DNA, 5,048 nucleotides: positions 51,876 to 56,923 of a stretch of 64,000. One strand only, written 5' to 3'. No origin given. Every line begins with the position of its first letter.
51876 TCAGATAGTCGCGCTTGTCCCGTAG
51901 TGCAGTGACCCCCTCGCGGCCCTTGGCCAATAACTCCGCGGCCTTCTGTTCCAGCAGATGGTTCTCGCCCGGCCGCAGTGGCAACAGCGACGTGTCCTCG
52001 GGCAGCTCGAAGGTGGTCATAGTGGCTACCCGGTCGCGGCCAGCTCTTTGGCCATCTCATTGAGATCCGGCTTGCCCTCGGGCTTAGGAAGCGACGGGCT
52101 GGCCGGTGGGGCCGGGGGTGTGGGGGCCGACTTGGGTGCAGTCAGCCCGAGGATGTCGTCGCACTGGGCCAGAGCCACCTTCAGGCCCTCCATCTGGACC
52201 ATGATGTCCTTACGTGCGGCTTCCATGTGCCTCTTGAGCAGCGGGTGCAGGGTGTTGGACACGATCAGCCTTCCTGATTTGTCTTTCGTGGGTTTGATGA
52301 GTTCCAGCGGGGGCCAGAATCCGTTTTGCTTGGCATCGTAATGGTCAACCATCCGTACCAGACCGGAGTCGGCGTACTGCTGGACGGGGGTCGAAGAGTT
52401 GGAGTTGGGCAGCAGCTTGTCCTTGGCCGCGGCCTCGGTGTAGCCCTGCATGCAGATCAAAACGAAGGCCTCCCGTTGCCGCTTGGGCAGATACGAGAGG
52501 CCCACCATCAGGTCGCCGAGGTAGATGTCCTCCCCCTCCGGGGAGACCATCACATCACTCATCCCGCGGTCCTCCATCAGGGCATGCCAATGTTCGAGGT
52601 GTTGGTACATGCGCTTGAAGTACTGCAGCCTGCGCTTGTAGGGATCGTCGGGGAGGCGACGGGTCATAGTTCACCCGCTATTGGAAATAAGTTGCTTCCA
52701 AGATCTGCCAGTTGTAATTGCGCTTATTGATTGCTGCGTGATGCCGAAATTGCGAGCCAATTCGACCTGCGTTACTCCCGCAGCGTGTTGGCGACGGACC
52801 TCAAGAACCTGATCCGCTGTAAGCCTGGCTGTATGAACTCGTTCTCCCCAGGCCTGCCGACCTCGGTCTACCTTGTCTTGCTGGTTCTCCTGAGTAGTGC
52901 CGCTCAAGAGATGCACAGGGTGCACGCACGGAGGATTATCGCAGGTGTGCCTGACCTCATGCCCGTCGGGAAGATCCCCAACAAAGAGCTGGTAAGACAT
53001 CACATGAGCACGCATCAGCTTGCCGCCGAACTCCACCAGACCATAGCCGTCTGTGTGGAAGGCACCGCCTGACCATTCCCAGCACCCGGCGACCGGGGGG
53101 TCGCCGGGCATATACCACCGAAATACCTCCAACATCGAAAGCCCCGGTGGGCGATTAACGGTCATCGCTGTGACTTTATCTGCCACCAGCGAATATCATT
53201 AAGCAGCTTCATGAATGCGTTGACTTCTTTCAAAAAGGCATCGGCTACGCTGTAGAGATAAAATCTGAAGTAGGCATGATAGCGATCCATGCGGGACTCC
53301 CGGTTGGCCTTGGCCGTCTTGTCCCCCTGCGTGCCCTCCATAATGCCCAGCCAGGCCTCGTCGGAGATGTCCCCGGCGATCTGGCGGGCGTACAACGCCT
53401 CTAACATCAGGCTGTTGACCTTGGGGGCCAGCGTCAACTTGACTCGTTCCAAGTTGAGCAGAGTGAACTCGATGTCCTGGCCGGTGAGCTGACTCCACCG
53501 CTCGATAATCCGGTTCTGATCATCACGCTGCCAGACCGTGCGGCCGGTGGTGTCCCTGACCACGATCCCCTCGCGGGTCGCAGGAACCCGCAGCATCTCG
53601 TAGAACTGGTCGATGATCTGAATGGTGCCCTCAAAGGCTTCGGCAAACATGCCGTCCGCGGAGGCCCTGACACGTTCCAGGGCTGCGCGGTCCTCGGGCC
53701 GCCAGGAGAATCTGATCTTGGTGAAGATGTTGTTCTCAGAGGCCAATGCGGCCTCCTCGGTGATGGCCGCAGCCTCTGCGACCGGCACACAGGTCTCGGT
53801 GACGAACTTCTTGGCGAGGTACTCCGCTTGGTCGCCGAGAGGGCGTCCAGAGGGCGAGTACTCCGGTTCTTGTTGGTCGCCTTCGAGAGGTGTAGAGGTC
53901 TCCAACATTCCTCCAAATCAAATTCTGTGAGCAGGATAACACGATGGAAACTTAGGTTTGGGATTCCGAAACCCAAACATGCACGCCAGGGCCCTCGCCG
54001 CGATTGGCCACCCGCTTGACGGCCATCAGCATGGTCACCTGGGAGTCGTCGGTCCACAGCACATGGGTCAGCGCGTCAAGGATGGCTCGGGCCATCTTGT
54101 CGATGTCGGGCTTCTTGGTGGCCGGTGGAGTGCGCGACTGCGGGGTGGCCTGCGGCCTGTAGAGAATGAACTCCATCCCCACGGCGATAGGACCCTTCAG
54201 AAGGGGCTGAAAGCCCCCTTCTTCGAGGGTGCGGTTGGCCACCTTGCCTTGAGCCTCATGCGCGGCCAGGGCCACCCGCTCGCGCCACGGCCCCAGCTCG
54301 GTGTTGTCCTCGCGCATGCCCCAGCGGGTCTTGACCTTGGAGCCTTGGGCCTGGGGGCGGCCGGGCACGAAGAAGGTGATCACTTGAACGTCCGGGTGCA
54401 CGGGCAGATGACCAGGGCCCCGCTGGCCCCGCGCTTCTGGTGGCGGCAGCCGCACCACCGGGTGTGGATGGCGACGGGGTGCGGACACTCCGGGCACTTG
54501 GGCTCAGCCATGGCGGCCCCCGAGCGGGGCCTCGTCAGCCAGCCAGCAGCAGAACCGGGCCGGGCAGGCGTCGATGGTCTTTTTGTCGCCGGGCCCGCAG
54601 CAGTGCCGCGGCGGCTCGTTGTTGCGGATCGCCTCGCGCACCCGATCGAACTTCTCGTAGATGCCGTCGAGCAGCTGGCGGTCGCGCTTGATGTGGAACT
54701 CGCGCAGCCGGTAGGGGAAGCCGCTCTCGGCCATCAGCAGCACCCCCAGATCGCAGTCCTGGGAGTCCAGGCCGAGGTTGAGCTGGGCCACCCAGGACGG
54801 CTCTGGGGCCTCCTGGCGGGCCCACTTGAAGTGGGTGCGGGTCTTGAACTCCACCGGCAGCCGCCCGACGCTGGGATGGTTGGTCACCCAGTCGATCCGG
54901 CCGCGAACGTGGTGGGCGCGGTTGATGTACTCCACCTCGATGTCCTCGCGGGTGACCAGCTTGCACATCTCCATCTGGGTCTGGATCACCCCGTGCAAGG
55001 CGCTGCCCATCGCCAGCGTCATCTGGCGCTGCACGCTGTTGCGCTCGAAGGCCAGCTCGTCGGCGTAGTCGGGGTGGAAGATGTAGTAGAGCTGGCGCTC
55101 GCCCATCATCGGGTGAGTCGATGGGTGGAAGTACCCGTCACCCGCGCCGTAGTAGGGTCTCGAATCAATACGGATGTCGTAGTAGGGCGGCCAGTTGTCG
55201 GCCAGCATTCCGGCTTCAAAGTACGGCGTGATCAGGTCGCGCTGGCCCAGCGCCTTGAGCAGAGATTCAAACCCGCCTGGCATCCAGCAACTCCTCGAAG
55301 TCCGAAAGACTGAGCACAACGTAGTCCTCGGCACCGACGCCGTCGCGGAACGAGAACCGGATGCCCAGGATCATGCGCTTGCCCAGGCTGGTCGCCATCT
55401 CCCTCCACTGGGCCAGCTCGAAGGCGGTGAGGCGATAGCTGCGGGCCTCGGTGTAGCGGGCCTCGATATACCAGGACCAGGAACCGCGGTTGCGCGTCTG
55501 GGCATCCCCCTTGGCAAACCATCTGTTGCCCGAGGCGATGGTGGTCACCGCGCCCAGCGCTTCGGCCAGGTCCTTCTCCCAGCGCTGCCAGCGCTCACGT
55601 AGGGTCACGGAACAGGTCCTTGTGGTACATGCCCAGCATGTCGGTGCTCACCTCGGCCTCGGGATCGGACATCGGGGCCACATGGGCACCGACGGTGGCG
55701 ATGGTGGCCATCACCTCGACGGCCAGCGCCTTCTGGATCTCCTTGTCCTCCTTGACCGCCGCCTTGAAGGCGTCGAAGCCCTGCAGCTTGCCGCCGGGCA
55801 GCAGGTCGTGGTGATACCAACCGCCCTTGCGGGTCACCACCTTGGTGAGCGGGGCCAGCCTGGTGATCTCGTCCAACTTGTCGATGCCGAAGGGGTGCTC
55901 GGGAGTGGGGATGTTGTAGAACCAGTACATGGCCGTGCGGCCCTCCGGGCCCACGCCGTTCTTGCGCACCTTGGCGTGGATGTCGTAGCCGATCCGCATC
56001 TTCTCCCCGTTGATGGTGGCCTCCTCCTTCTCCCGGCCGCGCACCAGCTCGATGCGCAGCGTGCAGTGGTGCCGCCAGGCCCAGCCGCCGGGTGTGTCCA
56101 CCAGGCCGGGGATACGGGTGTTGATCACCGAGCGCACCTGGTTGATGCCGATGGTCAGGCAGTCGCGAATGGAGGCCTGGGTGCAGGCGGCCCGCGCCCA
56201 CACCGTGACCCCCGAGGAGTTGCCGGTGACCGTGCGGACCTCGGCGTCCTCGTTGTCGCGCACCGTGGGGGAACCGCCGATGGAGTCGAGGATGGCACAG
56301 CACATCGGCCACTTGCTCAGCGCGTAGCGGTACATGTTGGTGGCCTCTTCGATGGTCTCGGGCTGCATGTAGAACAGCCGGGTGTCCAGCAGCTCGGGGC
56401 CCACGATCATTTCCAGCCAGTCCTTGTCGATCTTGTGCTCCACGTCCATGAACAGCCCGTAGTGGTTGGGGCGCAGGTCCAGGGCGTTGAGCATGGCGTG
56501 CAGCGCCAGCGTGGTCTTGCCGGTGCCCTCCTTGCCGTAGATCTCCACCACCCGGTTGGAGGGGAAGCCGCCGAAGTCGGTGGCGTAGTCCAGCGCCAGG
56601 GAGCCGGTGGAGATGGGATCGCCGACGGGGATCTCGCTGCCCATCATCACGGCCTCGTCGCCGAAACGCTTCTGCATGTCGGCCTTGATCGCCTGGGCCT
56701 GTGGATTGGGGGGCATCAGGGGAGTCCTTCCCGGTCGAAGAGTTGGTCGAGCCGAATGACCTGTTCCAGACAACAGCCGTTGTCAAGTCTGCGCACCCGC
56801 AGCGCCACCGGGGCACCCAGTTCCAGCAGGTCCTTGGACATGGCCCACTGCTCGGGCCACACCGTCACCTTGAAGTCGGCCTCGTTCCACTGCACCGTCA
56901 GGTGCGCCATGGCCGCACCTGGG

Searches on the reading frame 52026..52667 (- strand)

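Call 12: search_protein_families(library=phrogs, proteins=[window:52026-52667:-], max_evalue=0.001)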
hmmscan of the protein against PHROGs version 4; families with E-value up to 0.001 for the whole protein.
window:52026-52667:- (213 aa): 1 family
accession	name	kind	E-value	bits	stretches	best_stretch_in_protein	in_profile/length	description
phrog_2931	-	unknown function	6.4e-42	145.1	1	7-125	16-134/289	-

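Call 99: search_protein_families(library=pfam, proteins=[window:52026-52667:-], max_evalue=0.001)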
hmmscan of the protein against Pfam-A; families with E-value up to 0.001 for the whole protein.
window:52026-52667:- (213 aa): 0 families

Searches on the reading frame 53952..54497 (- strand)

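Call 99: search_protein_families(library=pfam, proteins=[window:53952-54497:-], max_evalue=0.001)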
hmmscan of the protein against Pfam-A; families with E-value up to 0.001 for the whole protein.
window:53952-54497:- (181 aa): 1 family
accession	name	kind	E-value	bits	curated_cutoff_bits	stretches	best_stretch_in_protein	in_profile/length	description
PF05866.16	RusA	-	1.1e-13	52.3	22.8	1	83-174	30-121/124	Endodeoxyribonuclease RusA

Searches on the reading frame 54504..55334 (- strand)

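Call 12: search_protein_families(library=phrogs, proteins=[window:54504-55334:-], max_evalue=0.001)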
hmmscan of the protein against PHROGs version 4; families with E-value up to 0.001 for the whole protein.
window:54504-55334:- (276 aa): 2 families
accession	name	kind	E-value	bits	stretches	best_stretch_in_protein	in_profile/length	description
phrog_2506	-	DNA, RNA and nucleotide metabolism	2.5e-74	251.5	1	23-269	38-339/342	exonuclease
phrog_1706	-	DNA, RNA and nucleotide metabolism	1e-13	52.4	1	97-266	75-245/293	CRISPR/Cas system associated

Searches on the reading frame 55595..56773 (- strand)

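Call 12: search_protein_families(library=phrogs, proteins=[window:55595-56773:-], max_evalue=0.001)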
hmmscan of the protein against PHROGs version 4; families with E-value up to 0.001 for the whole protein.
window:55595-56773:- (392 aa): 4 families
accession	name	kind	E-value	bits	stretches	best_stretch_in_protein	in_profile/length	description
phrog_97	-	other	1.1e-59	204.1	2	22-261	16-267/506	UvsX-like recombinase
phrog_8337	-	DNA, RNA and nucleotide metabolism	5.3e-11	43.4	1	61-272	57-265/273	DNA repair protein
phrog_9666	-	unknown function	1.8e-05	24.2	0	176-290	605-706/779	-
phrog_19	-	DNA, RNA and nucleotide metabolism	0.00057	19.9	0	52-98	333-378/621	DnaB-like replicative helicase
